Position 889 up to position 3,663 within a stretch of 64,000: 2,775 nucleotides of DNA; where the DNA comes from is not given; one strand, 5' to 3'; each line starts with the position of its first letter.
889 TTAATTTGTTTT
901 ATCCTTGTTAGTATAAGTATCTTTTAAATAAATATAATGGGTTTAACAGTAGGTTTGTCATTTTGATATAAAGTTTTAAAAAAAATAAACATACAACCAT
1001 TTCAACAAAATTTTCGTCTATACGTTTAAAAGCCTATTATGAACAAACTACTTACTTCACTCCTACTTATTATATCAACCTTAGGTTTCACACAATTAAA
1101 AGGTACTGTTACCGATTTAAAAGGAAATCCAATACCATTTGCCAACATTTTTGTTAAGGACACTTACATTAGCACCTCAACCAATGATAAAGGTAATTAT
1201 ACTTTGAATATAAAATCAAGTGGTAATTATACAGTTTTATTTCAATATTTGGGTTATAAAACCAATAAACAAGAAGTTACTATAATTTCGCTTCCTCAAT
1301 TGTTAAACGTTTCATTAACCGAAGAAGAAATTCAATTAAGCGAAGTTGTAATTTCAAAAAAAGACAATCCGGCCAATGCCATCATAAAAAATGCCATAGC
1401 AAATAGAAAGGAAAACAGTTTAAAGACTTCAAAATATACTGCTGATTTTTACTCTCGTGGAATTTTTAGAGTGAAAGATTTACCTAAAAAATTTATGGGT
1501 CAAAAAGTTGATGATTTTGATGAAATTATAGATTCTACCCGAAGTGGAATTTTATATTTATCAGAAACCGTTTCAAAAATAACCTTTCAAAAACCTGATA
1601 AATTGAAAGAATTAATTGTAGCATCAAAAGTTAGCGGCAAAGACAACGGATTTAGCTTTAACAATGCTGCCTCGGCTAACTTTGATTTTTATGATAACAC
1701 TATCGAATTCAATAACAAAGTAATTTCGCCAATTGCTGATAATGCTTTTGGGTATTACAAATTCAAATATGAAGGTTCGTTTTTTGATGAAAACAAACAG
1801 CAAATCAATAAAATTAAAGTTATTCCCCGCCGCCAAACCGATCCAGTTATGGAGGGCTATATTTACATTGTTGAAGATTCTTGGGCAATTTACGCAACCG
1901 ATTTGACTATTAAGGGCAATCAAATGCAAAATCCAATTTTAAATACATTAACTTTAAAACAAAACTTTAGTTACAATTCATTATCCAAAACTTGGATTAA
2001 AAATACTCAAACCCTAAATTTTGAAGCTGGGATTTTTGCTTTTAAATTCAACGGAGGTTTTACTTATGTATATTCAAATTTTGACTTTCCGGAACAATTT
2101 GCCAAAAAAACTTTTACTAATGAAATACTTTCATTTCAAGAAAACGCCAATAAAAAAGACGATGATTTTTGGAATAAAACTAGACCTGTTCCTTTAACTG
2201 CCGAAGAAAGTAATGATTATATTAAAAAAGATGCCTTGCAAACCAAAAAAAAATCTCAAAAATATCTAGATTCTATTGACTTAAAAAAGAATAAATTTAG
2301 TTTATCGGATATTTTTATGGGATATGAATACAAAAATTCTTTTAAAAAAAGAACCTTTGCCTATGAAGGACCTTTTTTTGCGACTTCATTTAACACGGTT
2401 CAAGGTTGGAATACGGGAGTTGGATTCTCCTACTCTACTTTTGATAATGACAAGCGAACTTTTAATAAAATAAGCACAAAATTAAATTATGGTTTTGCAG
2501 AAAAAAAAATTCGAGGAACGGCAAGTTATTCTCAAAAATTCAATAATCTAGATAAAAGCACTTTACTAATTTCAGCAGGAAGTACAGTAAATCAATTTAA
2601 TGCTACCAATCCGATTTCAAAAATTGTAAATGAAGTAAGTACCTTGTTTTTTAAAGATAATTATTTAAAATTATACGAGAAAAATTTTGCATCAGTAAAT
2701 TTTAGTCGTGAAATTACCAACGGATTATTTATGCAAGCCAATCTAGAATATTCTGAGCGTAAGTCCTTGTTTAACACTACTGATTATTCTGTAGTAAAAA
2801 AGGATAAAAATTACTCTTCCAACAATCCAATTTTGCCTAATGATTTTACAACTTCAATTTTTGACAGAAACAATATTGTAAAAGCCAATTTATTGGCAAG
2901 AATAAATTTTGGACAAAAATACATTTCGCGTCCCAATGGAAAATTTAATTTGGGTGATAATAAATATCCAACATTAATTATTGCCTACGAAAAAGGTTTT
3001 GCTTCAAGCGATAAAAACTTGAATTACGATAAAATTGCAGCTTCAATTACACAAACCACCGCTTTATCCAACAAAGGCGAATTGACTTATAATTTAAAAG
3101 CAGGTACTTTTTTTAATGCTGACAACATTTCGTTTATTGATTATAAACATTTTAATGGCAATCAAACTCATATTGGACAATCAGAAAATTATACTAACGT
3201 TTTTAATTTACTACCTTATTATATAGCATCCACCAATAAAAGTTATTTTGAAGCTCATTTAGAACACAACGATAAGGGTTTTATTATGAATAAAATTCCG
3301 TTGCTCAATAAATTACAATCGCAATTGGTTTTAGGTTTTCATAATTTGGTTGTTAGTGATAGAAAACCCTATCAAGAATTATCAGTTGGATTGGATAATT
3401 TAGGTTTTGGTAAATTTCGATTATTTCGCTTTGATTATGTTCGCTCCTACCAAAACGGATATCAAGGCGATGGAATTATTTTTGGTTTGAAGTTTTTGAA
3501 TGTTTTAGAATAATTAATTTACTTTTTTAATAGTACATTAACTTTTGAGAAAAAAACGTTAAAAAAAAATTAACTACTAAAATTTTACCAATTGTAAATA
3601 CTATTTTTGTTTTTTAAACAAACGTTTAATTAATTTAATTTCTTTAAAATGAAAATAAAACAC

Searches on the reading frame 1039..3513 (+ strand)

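Call 73: search_protein_families(library=pfam, proteins=[window:1039-3513:+], max_evalue=0.00001)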
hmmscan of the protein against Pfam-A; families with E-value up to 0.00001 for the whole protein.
window:1039-3513:+ (824 aa): 3 families
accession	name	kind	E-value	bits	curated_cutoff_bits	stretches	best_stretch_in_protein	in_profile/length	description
PF18939.6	DUF5686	-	8.9e-261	867.5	39.2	1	115-785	1-669/669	Family of unknown function (DUF5686)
PF13715.12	CarbopepD_reg_2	-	3.5e-20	72.3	32.2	1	20-105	1-88/88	CarboxypepD_reg-like domain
PF13620.12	CarboxypepD_reg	-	2.8e-14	53.7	32.3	1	19-82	1-69/82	Carboxypeptidase regulatory-like domain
